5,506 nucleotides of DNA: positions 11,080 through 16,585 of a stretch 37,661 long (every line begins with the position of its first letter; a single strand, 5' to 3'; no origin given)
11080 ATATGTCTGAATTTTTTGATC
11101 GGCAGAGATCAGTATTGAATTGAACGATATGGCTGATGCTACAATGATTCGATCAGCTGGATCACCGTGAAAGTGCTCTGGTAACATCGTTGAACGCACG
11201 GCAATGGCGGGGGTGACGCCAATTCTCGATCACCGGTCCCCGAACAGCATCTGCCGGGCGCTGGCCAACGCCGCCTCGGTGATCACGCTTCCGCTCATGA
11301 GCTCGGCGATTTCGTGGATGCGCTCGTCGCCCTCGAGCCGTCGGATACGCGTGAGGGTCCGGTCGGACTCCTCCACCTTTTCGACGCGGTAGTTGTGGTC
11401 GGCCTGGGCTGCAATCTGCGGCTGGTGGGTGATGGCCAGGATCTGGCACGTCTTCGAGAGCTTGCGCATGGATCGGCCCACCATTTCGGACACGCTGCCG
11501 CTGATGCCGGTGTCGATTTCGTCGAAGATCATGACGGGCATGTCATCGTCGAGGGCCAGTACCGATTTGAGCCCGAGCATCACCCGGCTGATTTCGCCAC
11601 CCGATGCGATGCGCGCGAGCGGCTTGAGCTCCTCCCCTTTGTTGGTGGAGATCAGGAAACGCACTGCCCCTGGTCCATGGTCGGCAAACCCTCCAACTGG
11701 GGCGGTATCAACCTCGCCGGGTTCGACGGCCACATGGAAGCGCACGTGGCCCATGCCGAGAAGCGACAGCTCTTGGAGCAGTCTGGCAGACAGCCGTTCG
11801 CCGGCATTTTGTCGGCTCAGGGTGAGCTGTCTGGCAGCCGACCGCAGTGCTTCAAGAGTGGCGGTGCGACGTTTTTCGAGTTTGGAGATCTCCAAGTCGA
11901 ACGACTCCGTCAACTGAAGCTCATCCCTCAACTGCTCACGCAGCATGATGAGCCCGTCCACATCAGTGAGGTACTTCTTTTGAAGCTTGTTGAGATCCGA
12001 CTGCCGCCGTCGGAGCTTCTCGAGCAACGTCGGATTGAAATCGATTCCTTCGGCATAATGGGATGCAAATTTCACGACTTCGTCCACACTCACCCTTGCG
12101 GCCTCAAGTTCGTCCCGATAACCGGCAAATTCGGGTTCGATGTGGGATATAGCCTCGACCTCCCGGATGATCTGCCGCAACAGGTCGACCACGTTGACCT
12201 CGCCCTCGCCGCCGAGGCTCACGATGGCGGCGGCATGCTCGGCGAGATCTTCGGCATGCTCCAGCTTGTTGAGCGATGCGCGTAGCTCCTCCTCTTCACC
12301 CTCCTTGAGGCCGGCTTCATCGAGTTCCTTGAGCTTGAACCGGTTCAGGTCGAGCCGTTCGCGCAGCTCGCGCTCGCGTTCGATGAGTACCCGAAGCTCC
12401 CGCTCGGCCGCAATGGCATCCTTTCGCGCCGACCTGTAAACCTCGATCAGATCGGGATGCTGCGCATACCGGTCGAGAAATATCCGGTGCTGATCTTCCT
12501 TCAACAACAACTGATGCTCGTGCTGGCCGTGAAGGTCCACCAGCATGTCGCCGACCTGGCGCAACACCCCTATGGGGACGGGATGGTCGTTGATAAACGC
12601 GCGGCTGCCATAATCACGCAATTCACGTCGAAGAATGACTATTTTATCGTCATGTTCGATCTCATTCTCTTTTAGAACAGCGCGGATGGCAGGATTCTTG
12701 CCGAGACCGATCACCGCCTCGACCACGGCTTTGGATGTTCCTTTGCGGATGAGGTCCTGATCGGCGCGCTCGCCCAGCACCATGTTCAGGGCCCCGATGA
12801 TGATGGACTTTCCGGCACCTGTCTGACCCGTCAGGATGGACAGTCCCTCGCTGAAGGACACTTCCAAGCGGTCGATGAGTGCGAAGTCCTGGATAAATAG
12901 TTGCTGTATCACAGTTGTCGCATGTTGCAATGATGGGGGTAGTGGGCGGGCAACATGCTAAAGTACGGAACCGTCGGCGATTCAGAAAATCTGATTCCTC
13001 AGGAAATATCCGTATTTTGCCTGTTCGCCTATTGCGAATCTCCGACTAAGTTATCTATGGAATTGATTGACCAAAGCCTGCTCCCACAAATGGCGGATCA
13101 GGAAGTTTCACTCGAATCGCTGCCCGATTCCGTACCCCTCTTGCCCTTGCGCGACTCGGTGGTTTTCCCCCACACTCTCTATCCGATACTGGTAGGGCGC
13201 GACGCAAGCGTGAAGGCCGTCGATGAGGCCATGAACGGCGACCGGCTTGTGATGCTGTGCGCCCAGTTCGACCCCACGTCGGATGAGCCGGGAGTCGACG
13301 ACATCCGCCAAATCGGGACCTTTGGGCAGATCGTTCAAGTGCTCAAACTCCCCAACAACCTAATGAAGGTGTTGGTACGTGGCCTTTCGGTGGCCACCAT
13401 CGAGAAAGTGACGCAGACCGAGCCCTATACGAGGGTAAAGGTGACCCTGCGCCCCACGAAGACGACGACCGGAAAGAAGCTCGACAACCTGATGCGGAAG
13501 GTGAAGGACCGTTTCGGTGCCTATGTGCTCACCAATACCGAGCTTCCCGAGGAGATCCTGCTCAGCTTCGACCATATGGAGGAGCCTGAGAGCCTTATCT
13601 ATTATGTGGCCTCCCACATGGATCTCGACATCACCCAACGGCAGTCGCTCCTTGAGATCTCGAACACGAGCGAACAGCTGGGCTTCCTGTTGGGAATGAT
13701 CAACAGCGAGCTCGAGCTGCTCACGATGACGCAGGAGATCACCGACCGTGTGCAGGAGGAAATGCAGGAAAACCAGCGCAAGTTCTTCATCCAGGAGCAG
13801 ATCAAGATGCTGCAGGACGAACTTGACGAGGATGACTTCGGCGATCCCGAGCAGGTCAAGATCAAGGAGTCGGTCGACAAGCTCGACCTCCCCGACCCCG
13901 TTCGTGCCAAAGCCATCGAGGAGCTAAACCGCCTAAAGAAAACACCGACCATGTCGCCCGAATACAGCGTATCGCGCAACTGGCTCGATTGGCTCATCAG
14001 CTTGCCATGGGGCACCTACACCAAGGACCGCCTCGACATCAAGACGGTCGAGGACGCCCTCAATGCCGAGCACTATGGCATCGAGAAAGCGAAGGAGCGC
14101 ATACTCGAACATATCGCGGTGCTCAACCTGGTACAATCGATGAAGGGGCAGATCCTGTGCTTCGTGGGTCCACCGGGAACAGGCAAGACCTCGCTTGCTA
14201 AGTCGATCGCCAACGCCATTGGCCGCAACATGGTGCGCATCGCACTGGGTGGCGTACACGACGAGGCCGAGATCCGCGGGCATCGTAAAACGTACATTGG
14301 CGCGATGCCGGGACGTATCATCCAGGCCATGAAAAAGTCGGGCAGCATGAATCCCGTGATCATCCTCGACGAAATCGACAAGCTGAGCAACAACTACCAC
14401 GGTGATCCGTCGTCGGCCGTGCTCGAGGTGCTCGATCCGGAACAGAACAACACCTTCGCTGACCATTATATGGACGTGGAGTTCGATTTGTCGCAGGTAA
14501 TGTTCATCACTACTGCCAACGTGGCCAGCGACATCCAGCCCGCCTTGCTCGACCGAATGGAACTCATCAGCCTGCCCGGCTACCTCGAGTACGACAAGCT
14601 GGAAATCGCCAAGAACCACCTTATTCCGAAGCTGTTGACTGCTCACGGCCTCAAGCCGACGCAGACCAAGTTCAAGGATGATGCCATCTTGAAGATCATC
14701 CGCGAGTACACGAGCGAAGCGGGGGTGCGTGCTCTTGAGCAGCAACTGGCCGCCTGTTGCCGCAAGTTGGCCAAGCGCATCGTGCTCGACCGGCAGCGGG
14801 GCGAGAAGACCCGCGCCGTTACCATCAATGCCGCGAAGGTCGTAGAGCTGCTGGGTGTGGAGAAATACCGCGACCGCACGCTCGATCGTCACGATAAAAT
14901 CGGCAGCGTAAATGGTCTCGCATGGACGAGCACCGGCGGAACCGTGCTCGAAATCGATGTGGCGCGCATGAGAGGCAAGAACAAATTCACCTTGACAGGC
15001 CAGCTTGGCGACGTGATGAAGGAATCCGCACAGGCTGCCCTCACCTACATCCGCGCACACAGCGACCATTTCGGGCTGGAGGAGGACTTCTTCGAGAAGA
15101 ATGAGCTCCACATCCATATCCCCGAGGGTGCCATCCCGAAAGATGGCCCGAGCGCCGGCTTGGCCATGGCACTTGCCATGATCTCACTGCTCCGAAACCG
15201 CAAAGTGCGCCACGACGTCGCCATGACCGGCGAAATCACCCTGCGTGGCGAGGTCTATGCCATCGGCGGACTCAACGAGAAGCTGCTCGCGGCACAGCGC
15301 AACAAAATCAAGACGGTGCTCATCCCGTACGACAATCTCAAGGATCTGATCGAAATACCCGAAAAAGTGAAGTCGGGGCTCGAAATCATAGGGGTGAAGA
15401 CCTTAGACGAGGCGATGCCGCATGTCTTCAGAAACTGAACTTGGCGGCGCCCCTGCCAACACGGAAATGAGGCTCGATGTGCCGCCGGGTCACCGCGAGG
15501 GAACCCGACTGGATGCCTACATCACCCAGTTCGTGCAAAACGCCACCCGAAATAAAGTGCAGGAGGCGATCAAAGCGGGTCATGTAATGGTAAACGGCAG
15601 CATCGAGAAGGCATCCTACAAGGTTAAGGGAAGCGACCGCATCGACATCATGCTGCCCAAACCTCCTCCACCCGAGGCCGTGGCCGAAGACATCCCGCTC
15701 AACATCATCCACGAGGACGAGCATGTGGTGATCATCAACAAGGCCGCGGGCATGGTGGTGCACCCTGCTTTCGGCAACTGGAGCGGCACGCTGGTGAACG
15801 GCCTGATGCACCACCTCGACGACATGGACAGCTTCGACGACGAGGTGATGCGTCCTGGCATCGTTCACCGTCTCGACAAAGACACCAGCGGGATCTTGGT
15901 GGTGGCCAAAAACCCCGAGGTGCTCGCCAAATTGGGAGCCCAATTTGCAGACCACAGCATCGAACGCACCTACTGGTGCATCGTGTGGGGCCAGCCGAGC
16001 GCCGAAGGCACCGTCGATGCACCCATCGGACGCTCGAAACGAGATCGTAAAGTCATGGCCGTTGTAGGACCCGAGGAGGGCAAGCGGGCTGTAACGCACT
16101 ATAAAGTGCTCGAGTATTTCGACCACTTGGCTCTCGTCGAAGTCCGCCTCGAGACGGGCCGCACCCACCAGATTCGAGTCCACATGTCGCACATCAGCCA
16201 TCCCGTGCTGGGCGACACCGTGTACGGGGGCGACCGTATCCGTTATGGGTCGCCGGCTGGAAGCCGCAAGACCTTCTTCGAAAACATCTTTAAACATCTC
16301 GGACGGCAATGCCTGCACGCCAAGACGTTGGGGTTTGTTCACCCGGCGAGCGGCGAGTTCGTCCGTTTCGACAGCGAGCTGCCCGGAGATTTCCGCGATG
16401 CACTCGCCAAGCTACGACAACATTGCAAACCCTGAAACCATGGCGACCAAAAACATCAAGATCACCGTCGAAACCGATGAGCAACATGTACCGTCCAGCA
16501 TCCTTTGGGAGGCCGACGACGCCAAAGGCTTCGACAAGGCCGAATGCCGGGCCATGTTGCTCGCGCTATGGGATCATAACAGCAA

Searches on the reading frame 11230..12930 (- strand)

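Call 35: search_protein_families(library=pfam, proteins=[window:11230-12930:-], max_evalue=0.00001)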
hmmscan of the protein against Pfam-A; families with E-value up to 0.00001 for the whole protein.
window:11230-12930:- (566 aa): 2 families
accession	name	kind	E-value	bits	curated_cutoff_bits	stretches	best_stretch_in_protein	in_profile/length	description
PF02463.25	SMC_N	-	1.6e-19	70.7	40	1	8-521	2-216/220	RecF/RecN/SMC N terminal domain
PF13476.12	AAA_23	-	2.1e-07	32.2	27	1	11-224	2-197/201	AAA domain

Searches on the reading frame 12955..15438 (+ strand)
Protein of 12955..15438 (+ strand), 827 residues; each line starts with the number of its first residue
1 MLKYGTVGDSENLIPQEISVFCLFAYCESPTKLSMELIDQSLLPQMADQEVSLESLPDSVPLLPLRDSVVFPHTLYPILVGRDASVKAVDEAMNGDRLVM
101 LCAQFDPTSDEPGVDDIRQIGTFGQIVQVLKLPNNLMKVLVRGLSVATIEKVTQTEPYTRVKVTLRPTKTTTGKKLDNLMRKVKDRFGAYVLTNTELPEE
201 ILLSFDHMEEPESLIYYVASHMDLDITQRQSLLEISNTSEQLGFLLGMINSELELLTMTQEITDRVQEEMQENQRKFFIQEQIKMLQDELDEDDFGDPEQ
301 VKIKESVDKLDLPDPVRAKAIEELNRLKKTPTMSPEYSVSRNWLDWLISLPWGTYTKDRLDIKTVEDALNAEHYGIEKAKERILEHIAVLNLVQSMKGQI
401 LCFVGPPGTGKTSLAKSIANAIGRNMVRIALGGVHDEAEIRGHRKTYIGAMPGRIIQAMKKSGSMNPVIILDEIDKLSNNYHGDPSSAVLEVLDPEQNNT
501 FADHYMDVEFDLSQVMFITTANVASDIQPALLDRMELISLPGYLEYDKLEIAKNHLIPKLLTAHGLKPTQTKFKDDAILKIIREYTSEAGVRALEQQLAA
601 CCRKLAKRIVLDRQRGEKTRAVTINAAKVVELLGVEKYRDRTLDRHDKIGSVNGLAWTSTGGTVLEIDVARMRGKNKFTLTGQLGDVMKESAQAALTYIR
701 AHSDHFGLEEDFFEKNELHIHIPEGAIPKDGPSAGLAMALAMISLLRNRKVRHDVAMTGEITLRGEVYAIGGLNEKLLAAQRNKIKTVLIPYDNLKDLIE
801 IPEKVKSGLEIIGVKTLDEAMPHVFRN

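Call 35: search_protein_families(library=pfam, proteins=[window:12955-15438:+], max_evalue=0.00001)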
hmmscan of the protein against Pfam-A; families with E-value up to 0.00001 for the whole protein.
window:12955-15438:+ (827 aa): 7 families
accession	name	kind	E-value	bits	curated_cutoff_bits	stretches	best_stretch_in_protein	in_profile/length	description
PF05362.19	Lon_C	-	3.4e-84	282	21.1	1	624-825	2-203/205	Lon protease (S16) C-terminal proteolytic domain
PF02190.22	LON_substr_bdg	-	1.5e-44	152.8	28.7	1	60-250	2-199/200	ATP-dependent protease La (LON) substrate-binding domain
PF00004.35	AAA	-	2.1e-25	90.1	21.2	1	401-538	1-126/131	ATPase family associated with various cellular activities (AAA)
PF22667.2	Lon_lid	-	1.2e-20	73.4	27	1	563-613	2-52/57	Lon protease AAA+ ATPase lid domain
PF13541.12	ChlI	-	5e-11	43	27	1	668-794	2-121/121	Subunit ChlI of Mg-chelatase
PF07728.20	AAA_5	-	6.4e-10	39.6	22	1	401-535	2-139/139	AAA domain (dynein-related subfamily)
PF13401.12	AAA_22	-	7e-06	26.8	27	0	398-479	5-98/130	AAA domain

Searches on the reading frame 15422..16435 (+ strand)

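Call 35: search_protein_families(library=pfam, proteins=[window:15422-16435:+], max_evalue=0.00001)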
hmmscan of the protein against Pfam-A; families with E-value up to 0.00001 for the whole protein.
window:15422-16435:+ (337 aa): 2 families
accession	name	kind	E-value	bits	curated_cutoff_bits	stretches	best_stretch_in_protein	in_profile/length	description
PF00849.27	PseudoU_synth_2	-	2.5e-37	128.9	26.8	1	101-257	1-152/152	RNA pseudouridylate synthase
PF01479.30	S4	-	1.4e-09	38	22.8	1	29-74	2-48/48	S4 domain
